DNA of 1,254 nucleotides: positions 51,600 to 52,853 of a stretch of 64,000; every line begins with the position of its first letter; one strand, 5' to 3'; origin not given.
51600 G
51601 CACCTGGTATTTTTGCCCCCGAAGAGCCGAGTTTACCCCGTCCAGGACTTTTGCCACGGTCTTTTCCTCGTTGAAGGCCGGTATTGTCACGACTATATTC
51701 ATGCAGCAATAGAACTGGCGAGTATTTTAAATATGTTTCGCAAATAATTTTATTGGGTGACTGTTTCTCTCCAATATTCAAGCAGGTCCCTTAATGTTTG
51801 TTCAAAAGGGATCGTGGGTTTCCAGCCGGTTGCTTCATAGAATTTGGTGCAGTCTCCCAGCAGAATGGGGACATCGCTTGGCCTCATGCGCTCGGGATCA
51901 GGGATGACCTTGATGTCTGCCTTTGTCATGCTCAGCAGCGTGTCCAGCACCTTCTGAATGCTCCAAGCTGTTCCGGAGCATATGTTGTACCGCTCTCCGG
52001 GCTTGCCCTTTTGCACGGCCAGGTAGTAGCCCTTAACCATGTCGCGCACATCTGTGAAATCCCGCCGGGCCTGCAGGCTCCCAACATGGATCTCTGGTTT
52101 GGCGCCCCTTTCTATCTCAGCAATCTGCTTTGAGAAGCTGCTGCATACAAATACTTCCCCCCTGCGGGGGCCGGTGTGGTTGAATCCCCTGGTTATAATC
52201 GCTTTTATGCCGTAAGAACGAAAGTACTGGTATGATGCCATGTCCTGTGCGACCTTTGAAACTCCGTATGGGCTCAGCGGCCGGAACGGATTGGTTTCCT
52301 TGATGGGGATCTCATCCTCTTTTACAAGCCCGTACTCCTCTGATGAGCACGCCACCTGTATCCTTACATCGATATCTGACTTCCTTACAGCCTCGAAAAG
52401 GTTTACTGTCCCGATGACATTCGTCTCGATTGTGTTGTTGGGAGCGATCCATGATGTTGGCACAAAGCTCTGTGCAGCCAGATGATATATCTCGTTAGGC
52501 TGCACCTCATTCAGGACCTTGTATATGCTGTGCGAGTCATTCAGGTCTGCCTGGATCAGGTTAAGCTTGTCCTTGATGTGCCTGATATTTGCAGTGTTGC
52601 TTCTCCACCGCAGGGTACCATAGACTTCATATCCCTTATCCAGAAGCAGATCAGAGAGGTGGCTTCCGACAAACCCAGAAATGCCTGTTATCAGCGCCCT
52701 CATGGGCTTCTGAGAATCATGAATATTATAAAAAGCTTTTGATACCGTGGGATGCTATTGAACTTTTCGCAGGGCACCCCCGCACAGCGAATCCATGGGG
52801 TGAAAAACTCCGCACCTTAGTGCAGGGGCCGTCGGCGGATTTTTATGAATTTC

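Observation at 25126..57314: Family of five related ~40-90-nt intergenic GC-hairpin/U-tract elements, three of them just upstream of promoters or start codons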

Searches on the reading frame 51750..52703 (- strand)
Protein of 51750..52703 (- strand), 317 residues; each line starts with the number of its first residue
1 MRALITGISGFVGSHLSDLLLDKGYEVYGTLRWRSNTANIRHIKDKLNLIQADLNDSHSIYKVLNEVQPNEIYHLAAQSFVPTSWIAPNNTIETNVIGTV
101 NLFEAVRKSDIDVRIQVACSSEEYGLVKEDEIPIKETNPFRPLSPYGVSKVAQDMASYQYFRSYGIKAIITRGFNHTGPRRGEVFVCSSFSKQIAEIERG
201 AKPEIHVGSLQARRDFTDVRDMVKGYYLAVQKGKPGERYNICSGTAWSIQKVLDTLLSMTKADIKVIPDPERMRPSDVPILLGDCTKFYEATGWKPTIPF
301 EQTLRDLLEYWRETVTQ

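Call 16: search_protein_families(library=pfam, proteins=[window:51750-52703:-])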
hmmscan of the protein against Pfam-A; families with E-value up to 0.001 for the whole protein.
window:51750-52703:- (317 aa): 6 families
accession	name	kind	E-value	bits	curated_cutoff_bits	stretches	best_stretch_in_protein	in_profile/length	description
PF16363.11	GDP_Man_Dehyd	-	6.7e-92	308.9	27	1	4-306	1-331/332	GDP-mannose 4,6 dehydratase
PF01370.27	Epimerase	-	1.2e-61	208.6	20.9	1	3-242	1-240/240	NAD dependent epimerase/dehydratase family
PF02719.21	Polysacc_synt_2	-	1.5e-11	44.5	20.2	1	38-117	47-126/293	Polysaccharide biosynthesis protein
PF04321.23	RmlD_sub_bind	-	1e-10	41.6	27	1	1-156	1-135/287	RmlD substrate binding domain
PF01073.25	3Beta_HSD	-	8.2e-08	32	22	1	4-121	1-116/280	3-beta hydroxysteroid dehydrogenase/isomerase family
PF13460.12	NAD_binding_10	-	0.00095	19.5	27.2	0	7-111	1-90/184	NAD(P)H-binding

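Call 18: find_encoding_contigs(protein=window:51750-52703:-, flank=10000, max_places=6)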
Protein window:51750-52703:- (317 aa): no gene with exactly this product is on record in the collection.

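Call 20: find_homologous_proteins(query=window:51750-52703:-, max_evalue=1e-50)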
Query window:51750-52703:- (317 aa): 8000 proteins with E <= 1e-50 among 8000 candidates; the best 120 are listed.
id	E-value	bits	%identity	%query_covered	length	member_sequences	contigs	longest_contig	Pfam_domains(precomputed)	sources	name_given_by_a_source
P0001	1.3e-212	723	100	100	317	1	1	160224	PF04321.24,PF16363.12,PF02719.22,PF01073.26,PF01370.28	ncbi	ncbi:MAG: GDP-mannose 4,6-dehydratase [archaeon]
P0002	7.9e-161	553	74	100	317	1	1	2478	PF04321.24,PF16363.12,PF02719.22,PF01073.26,PF13460.13,PF01370.28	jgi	-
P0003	1.7e-157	542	73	99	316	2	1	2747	PF04321.24,PF16363.12,PF02719.22,PF01073.26,PF07993.19,PF13460.13,PF01370.28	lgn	-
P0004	3.0e-154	531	73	99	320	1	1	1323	PF04321.24,PF16363.12,PF02719.22,PF01073.26,PF07993.19,PF13460.13,PF01370.28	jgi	-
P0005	6.1e-154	530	72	99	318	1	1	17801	PF04321.24,PF16363.12,PF02719.22,PF01073.26,PF01370.28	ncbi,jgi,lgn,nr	ncbi:GDP-mannose 4,6-dehydratase [Candidatus Woesearchaeota archaeon]|nr:GDP-mannose 4,6-dehydratase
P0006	1.6e-153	529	72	99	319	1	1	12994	PF04321.24,PF16363.12,PF02719.22,PF01073.26,PF07993.19,PF01370.28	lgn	-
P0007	3.8e-153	527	72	98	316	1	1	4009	PF04321.24,PF16363.12,PF02719.22,PF01073.26,PF07993.19,PF13460.13,PF01370.28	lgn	-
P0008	3.9e-153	527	72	99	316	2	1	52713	PF04321.24,PF16363.12,PF02719.22,PF01073.26,PF07993.19,PF13460.13,PF01370.28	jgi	-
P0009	1.5e-152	525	72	99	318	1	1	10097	PF04321.24,PF16363.12,PF02719.22,PF01073.26,PF01370.28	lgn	-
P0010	5.2e-152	524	72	99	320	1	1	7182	PF04321.24,PF16363.12,PF02719.22,PF01073.26,PF13460.13,PF01370.28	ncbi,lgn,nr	ncbi:GDP-mannose 4,6-dehydratase [Candidatus Woesearchaeota archaeon]|nr:GDP-mannose 4,6-dehydratase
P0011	8.1e-152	523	72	99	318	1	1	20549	PF04321.24,PF16363.12,PF02719.22,PF01073.26,PF07993.19,PF01370.28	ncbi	-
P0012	1.0e-151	523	70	99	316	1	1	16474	PF04321.24,PF16363.12,PF02719.22,PF01073.26,PF07993.19,PF13460.13,PF01370.28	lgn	-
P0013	1.2e-151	522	72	99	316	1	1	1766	PF04321.24,PF16363.12,PF02719.22,PF01073.26,PF07993.19,PF13460.13,PF01370.28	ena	-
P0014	2.3e-151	521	71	99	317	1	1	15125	PF04321.24,PF16363.12,PF02719.22,PF01073.26,PF07993.19,PF01370.28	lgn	-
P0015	1.6e-150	519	71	99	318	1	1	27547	PF04321.24,PF16363.12,PF02719.22,PF01073.26,PF07993.19,PF01370.28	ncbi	-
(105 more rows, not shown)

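Call 21: find_encoding_contigs(protein=P0001, flank=10000, max_places=4)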
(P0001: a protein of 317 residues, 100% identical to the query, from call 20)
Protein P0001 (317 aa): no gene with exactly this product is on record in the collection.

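Call 32: list_cluster_members(proteins=[P0001])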
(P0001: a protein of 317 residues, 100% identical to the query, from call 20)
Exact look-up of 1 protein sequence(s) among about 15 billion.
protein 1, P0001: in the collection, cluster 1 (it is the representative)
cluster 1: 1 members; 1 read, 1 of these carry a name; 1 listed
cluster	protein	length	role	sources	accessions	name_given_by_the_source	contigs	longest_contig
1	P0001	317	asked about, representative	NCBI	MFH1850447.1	MAG: GDP-mannose 4,6-dehydratase [archaeon]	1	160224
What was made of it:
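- Host is archaeal: a 100% identical protein is labelled 'MAG ... [archaeon]' (calls 20, 32).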
